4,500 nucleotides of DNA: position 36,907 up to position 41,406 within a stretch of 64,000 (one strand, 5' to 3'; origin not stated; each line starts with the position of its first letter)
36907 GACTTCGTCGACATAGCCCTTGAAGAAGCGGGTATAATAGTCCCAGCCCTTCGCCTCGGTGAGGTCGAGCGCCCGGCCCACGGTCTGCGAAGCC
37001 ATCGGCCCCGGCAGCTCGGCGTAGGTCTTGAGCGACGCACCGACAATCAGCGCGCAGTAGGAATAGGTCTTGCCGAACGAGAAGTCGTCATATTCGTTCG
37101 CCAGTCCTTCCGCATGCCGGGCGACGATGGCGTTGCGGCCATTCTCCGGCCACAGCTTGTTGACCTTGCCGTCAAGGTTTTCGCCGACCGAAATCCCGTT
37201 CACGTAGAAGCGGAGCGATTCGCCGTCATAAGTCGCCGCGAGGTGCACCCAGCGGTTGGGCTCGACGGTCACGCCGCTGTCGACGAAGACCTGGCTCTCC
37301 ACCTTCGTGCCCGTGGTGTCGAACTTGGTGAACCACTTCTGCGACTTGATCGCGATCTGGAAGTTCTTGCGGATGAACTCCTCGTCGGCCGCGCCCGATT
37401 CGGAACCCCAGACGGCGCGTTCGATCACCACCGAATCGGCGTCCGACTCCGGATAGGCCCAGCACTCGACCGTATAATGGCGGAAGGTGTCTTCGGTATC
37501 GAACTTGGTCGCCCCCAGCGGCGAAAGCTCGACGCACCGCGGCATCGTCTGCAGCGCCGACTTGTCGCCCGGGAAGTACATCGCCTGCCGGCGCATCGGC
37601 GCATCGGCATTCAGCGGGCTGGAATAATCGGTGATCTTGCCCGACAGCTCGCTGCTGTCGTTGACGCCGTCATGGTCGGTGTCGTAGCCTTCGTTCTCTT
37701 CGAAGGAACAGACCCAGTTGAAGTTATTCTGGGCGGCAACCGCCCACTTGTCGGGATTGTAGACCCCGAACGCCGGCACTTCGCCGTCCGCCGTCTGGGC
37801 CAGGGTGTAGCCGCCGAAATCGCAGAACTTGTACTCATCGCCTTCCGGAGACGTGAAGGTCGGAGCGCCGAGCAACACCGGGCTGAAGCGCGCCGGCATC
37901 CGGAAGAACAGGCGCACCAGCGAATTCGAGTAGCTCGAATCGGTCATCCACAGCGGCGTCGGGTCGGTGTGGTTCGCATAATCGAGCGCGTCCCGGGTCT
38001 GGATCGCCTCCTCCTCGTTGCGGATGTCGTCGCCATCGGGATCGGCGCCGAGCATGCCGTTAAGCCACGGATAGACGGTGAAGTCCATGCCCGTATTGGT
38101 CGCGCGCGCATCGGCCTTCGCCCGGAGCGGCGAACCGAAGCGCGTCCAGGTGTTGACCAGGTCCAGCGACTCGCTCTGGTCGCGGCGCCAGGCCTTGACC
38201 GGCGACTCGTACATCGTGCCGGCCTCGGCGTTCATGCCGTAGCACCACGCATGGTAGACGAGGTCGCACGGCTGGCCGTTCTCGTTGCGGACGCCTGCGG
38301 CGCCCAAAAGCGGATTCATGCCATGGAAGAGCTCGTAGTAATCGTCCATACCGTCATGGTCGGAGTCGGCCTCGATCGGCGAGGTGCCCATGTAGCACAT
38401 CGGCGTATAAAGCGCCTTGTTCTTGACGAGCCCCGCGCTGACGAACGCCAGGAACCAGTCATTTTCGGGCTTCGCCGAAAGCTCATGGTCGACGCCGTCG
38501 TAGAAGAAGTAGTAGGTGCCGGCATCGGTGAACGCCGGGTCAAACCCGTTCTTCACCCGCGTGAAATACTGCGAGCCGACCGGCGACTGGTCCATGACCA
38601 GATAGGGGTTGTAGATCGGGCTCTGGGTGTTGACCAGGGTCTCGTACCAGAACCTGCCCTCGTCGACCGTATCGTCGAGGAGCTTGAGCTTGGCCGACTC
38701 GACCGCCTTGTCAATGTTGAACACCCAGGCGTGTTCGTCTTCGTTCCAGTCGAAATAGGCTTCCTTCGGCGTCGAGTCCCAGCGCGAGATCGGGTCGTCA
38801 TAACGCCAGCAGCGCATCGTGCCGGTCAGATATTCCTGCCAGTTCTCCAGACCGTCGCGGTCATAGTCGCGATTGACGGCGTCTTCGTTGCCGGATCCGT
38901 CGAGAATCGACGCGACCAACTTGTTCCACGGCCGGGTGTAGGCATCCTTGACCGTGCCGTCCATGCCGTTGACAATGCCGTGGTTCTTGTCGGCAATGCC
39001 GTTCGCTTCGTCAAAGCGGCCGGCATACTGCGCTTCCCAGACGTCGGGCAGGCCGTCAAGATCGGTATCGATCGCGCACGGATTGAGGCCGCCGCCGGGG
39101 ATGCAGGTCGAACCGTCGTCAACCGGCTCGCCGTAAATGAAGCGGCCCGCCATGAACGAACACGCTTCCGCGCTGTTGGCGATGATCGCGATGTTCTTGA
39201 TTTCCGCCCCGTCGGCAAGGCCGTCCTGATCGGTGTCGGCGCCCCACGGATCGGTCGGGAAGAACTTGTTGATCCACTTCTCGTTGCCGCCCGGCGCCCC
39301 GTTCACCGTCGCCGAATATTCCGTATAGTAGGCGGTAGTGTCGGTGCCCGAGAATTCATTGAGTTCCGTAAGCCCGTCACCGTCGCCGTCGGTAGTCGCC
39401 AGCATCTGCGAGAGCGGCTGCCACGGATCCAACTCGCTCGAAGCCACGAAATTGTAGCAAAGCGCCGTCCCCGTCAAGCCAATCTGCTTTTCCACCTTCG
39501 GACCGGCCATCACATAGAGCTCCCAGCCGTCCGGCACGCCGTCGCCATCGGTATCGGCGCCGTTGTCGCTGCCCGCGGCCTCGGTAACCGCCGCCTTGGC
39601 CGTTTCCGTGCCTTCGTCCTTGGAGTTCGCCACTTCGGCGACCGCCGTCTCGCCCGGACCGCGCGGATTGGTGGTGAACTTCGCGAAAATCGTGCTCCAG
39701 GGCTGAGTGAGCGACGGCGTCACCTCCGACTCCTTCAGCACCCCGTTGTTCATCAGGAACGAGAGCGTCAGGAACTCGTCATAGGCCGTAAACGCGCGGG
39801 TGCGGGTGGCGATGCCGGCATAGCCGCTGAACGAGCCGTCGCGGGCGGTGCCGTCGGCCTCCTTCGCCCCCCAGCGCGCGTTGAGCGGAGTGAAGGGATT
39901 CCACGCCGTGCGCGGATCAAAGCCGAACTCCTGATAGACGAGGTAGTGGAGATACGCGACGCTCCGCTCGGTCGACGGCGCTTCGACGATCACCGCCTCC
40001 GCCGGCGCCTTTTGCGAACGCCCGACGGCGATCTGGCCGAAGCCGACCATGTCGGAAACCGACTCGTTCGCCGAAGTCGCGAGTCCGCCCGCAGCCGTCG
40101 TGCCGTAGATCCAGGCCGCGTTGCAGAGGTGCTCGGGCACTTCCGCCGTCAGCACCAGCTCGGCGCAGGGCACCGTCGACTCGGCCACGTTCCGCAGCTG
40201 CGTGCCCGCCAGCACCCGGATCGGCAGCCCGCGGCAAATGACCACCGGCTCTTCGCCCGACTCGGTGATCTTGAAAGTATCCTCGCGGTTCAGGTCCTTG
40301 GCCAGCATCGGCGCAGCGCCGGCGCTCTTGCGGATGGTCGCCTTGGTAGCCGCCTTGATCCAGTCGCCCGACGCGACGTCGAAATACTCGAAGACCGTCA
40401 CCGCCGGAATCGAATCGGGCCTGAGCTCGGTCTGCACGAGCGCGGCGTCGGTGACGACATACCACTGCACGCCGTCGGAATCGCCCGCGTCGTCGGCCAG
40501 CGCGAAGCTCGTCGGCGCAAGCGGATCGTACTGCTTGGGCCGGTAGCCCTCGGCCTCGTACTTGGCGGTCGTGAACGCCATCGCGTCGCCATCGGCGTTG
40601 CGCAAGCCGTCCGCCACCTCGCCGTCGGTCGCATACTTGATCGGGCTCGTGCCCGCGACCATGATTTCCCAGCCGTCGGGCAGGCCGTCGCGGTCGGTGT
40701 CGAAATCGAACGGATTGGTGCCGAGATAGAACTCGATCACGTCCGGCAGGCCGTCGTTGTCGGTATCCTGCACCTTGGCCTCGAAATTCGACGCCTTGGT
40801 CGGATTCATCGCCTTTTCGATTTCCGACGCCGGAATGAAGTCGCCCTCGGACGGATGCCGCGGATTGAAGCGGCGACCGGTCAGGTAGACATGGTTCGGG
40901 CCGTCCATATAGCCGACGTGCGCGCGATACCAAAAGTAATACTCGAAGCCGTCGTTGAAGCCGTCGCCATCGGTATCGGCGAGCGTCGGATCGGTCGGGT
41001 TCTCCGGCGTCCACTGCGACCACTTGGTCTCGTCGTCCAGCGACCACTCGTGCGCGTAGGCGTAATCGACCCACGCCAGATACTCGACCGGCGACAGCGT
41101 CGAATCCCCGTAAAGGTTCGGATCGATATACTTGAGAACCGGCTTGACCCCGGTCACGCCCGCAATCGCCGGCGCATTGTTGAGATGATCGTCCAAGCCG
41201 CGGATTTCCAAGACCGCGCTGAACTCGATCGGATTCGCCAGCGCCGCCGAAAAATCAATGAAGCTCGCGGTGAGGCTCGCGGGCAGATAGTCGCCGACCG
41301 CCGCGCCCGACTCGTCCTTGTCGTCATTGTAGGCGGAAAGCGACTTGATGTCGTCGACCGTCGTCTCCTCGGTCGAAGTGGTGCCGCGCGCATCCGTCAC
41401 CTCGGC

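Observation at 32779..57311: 24-kb block of three tandem giant secreted proteins (936, 2874 and 4225 aa): candidate undescribed surface-adhesin locus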

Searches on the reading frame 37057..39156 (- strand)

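Call 72: search_protein_families(library=pfam, proteins=[window:37057-39156:-], max_evalue=1)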
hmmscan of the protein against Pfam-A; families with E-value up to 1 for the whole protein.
window:37057-39156:- (700 aa): 3 families
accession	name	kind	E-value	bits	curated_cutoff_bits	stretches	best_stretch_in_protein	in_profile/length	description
PF13385.13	Laminin_G_3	-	3.2e-15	57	27.6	1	558-677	16-121/151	Concanavalin A-like lectin/glucanases superfamily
PF06439.18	3keto-disac_hyd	-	0.022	15.2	26.8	1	555-664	48-155/187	3-keto-disaccharide hydrolase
PF03495.19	Binary_toxB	-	0.074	13.7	25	0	492-510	2-20/78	Clostridial binary toxin B/anthrax toxin PA Ca-binding domain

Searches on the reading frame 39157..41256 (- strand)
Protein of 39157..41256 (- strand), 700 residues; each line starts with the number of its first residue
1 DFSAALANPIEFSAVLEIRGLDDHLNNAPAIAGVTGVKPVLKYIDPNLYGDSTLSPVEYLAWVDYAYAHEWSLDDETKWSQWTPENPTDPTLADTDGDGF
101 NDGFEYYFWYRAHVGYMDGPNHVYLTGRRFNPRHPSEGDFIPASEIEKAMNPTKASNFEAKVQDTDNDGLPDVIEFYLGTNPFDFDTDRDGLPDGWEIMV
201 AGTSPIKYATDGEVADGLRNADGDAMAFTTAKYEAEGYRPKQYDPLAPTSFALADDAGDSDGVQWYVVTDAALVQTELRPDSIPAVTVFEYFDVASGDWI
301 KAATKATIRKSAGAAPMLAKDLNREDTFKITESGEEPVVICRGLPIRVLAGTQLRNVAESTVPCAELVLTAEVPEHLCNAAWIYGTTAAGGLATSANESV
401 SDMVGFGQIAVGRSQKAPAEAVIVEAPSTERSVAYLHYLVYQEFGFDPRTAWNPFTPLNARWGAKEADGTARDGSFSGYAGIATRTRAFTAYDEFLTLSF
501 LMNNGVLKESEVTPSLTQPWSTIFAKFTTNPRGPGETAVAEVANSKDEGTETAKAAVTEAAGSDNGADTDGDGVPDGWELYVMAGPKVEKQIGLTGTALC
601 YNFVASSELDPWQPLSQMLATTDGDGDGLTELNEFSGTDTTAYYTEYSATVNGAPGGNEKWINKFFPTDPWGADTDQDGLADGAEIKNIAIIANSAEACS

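Call 72: search_protein_families(library=pfam, proteins=[window:39157-41256:-], max_evalue=1)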
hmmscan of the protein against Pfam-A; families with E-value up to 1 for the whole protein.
window:39157-41256:- (700 aa): 3 families
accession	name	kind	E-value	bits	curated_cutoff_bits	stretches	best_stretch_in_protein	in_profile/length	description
PF18884.5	TSP3_bac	-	2.7e-12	46.7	25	5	164-184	1-21/22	Bacterial TSP3 repeat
PF03495.19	Binary_toxB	-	0.035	14.7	25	0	568-580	2-14/78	Clostridial binary toxin B/anthrax toxin PA Ca-binding domain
PF07563.17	DUF1541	-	0.15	12.4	25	1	637-662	25-50/52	Protein of unknown function (DUF1541)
